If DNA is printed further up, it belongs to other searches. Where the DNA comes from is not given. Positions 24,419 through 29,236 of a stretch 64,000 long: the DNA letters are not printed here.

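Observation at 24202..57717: Candidate ANTAR RNA-attenuation regulon for nitrogen assimilation, with regulator and targets all in this window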

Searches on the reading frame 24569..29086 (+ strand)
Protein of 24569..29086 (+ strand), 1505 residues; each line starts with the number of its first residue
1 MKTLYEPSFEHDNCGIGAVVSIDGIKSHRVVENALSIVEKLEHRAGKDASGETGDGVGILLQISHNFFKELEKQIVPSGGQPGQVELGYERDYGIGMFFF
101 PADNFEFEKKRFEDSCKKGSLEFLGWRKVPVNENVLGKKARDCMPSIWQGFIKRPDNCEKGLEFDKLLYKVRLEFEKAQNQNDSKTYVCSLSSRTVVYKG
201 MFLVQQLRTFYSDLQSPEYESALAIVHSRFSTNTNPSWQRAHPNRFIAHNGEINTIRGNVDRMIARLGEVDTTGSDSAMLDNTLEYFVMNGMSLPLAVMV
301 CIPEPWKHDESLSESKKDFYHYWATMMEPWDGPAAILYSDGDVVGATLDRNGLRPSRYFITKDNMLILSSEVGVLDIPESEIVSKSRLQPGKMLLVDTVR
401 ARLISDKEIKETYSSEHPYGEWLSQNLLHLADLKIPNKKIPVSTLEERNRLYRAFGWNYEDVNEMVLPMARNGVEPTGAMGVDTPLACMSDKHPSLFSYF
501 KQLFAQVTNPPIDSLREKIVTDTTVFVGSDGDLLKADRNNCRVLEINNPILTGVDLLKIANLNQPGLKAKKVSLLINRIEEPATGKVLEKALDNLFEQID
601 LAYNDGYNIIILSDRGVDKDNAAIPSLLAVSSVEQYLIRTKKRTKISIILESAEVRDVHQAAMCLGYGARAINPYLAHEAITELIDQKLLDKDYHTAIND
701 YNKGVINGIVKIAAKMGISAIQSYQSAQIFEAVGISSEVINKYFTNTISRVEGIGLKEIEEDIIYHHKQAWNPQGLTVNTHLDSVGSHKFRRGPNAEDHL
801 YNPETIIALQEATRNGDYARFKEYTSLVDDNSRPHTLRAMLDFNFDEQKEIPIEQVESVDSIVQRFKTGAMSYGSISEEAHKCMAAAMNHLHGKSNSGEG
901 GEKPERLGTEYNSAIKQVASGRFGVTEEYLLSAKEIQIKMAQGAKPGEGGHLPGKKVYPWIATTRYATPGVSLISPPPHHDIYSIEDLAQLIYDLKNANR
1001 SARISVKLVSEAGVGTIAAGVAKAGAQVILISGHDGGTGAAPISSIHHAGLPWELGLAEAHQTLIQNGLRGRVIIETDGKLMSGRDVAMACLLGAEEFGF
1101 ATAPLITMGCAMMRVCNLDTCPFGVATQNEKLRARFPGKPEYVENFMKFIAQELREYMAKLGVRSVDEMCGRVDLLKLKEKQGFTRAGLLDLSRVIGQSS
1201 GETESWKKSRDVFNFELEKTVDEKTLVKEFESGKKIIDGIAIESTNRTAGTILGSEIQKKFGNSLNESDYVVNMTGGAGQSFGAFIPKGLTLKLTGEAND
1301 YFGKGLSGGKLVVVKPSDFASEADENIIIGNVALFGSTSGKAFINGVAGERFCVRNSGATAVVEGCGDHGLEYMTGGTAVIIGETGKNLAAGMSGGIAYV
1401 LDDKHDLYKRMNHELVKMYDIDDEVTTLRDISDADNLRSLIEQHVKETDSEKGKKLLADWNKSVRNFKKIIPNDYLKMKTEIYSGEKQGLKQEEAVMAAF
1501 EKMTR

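Call 7: search_protein_families(library=pfam, proteins=[window:24569-29086:+])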
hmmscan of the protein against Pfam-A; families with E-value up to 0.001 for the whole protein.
window:24569-29086:+ (1505 aa): 4 families
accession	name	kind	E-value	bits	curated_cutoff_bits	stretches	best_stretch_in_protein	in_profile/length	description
PF01645.23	Glu_synthase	-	6.2e-153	509.8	20.4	1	800-1163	2-368/369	Conserved region in glutamate synthase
PF00310.26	GATase_2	-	3.2e-149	497.7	19.9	1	14-422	1-420/420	Glutamine amidotransferases class-II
PF04898.20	Glu_syn_central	-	4.3e-107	358.1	22.8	1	452-736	3-277/277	Glutamate synthase central domain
PF01493.24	GXGXG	-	4.9e-75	251.7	32.5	1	1241-1424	2-186/190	GXGXG motif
